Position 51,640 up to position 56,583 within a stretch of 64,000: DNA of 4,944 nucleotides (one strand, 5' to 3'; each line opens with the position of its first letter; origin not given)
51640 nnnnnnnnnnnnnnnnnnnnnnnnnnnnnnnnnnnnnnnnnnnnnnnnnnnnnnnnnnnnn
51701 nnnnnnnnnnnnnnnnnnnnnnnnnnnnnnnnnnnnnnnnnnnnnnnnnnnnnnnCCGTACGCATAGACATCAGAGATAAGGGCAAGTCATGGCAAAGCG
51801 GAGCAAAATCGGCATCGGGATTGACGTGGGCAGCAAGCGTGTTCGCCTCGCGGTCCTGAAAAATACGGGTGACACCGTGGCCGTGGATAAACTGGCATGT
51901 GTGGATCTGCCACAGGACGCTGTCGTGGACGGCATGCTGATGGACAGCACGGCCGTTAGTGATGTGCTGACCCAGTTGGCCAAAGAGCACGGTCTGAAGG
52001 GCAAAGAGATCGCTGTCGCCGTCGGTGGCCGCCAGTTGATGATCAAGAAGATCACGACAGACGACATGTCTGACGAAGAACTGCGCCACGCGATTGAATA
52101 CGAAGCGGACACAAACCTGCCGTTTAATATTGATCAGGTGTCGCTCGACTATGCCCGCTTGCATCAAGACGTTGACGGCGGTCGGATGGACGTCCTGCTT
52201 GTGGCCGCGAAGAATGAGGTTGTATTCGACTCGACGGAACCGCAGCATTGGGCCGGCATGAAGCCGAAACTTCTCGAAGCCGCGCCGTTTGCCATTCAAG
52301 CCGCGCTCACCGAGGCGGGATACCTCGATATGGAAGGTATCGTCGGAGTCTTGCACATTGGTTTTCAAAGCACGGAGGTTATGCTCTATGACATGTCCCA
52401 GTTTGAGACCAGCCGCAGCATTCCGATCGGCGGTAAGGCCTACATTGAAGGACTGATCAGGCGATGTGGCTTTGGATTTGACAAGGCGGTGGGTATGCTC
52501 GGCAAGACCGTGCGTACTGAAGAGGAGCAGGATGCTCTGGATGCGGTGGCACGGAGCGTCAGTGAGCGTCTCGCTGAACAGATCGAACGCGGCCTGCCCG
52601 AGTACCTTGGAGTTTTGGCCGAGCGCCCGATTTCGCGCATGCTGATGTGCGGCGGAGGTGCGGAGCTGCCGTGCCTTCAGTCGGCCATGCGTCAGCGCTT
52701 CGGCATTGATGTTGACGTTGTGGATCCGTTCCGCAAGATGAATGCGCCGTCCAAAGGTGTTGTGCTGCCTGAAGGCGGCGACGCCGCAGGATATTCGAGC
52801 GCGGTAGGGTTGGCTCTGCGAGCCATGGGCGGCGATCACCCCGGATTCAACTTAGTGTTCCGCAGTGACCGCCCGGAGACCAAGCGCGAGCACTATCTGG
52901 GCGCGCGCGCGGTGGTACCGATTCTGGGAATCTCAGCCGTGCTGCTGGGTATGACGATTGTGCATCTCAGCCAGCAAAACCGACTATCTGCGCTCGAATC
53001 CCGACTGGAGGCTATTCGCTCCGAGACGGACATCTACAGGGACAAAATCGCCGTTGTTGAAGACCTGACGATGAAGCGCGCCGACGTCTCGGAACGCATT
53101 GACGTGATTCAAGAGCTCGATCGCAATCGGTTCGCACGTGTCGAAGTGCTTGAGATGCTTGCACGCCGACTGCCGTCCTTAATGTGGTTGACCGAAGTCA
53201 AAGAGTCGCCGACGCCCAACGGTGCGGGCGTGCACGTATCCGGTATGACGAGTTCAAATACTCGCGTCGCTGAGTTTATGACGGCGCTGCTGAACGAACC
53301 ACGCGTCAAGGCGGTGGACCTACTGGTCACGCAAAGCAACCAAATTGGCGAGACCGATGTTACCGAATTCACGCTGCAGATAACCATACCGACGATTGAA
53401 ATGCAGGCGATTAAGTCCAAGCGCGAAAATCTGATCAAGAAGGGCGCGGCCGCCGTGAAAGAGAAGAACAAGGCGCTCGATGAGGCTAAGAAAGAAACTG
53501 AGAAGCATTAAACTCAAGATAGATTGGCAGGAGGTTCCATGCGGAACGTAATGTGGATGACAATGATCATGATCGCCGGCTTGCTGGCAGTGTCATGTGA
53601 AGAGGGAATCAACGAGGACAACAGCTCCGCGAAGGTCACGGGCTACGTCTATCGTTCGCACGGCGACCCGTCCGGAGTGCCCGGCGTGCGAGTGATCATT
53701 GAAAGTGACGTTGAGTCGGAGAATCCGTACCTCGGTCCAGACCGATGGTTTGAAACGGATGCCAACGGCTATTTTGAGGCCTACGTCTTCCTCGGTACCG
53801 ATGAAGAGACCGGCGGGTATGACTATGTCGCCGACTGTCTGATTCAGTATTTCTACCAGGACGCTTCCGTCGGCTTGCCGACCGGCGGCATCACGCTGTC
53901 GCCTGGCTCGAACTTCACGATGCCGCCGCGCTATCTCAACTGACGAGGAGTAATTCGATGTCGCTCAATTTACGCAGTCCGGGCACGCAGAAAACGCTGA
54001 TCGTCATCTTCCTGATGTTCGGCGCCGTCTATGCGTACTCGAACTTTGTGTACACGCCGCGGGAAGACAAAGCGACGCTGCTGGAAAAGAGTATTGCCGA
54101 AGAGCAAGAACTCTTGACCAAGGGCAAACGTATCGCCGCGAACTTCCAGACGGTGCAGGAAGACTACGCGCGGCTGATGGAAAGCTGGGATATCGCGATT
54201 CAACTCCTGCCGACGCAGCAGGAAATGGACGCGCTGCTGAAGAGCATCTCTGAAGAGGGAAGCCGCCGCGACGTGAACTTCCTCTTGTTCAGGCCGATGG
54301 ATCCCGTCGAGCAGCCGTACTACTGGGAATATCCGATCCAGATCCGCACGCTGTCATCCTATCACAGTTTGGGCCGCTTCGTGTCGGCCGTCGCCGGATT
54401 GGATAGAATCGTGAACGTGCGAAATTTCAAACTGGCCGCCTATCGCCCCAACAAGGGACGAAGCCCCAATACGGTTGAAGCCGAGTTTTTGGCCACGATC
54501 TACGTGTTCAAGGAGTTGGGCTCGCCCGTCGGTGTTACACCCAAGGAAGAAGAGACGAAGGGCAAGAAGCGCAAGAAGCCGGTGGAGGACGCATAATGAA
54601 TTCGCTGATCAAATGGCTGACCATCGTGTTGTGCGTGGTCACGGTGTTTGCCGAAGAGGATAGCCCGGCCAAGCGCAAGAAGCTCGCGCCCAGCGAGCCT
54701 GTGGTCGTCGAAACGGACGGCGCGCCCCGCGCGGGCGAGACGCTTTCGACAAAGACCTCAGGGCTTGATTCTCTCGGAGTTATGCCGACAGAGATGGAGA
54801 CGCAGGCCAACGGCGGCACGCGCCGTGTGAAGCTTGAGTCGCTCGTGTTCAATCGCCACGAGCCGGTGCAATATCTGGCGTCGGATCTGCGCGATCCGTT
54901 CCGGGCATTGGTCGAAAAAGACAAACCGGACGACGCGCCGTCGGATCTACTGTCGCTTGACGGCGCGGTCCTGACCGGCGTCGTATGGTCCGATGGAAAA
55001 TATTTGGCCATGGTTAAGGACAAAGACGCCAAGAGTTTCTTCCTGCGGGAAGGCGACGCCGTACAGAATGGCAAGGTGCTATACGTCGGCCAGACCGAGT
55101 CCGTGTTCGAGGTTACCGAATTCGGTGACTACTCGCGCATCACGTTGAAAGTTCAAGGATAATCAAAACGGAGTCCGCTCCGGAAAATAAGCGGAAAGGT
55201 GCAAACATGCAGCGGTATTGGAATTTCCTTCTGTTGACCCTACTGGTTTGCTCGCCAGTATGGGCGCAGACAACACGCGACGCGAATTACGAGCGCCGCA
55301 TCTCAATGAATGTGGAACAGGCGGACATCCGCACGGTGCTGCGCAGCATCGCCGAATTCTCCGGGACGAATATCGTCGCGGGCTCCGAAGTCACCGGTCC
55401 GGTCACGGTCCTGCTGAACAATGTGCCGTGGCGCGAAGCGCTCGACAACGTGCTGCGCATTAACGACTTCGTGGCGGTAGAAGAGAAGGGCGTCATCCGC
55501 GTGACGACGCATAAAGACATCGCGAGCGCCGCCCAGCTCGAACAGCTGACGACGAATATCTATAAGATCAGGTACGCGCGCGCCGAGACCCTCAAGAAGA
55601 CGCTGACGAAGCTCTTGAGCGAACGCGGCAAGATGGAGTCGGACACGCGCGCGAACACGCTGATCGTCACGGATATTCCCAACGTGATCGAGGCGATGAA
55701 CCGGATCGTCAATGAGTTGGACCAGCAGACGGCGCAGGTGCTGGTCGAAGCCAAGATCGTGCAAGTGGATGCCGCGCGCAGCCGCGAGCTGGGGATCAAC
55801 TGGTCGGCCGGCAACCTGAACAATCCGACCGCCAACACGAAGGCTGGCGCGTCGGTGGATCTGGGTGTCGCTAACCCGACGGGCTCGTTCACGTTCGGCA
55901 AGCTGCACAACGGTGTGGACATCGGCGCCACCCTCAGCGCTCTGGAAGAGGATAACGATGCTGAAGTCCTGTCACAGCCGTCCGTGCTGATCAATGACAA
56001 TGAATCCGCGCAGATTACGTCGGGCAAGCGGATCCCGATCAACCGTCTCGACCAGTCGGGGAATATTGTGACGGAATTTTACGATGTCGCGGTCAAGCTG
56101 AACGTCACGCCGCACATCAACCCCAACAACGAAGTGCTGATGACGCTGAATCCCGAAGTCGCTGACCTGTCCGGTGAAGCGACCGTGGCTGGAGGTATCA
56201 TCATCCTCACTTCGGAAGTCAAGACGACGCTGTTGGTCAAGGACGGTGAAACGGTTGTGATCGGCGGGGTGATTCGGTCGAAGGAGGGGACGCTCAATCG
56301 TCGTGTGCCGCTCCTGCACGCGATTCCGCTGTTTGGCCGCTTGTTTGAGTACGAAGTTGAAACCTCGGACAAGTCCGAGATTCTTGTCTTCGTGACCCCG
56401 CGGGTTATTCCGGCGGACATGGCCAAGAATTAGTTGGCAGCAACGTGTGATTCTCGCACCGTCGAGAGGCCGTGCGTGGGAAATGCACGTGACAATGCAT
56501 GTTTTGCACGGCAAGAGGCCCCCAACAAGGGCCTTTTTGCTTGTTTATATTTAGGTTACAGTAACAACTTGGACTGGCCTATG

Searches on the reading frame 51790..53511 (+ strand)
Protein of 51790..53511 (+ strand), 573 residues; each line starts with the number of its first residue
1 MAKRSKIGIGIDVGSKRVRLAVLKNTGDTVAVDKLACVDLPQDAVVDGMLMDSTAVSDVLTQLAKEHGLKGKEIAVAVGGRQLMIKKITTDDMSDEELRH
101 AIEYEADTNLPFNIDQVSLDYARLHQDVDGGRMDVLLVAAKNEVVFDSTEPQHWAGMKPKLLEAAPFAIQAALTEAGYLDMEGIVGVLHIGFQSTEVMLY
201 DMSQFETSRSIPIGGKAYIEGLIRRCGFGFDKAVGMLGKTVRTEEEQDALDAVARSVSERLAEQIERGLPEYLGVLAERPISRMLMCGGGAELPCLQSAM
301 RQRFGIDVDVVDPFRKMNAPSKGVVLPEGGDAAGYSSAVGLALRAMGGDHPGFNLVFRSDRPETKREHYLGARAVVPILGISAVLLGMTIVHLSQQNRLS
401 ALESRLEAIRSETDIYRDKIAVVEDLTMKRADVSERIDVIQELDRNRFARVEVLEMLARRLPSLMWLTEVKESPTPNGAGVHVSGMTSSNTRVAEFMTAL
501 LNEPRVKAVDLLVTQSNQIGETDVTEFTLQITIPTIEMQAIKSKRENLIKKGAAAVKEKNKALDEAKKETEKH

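Call 37: search_protein_families(library=pfam, proteins=[window:51790-53511:+], max_evalue=0.001)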
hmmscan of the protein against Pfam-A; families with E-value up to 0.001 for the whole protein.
window:51790-53511:+ (573 aa): 4 families
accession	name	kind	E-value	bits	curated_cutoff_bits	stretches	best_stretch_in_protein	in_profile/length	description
PF11104.14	PilM_2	-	1.2e-51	176.2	27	1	10-345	1-339/340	Type IV pilus assembly protein PilM;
PF05137.18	PilN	-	7.6e-13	48.8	22.8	1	453-532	2-77/78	Fimbrial assembly protein (PilN)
PF14450.12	FtsA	-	4.3e-06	27.5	31.8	1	188-320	3-114/127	Cell division protein FtsA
PF06723.19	MreB_Mbl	-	2.6e-05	23.6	27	1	240-312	236-305/327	MreB/Mbl protein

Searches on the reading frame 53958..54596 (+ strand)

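Call 37: search_protein_families(library=pfam, proteins=[window:53958-54596:+], max_evalue=0.001)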
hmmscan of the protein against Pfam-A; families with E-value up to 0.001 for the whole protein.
window:53958-54596:+ (212 aa): 1 family
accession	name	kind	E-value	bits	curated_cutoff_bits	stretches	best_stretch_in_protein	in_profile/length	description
PF04350.18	PilO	-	1.5e-31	109.9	22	1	46-186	8-145/145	Pilus assembly protein, PilO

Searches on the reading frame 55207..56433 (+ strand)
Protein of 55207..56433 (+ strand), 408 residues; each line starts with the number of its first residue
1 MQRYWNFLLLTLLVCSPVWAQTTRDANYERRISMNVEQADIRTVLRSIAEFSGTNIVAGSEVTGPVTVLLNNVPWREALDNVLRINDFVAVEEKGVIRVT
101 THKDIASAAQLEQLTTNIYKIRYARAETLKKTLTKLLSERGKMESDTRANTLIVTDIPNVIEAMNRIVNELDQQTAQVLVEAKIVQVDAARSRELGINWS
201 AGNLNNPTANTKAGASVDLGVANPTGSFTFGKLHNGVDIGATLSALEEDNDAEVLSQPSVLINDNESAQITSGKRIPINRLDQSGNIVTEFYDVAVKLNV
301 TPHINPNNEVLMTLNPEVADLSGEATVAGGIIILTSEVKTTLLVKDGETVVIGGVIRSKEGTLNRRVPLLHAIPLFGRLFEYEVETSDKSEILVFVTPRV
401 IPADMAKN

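Call 37: search_protein_families(library=pfam, proteins=[window:55207-56433:+], max_evalue=0.001)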
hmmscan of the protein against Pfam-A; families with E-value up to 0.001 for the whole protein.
window:55207-56433:+ (408 aa): 4 families
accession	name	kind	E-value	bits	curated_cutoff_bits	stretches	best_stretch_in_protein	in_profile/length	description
PF00263.26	Secretin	-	1.8e-44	151.8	27.5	1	245-401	1-168/169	Bacterial type II and III secretion system protein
PF03958.22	Secretin_N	-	2.1e-12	47.5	28.2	1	117-177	2-69/69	Bacterial type II/III secretion system short domain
PF21305.2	type_II_gspD_N0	-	1.8e-10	41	27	1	34-99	1-71/71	GspD-like, N0 domain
PF07660.19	STN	-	4.1e-06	26.9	28.4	1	55-100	2-50/52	Secretin and TonB N terminus short domain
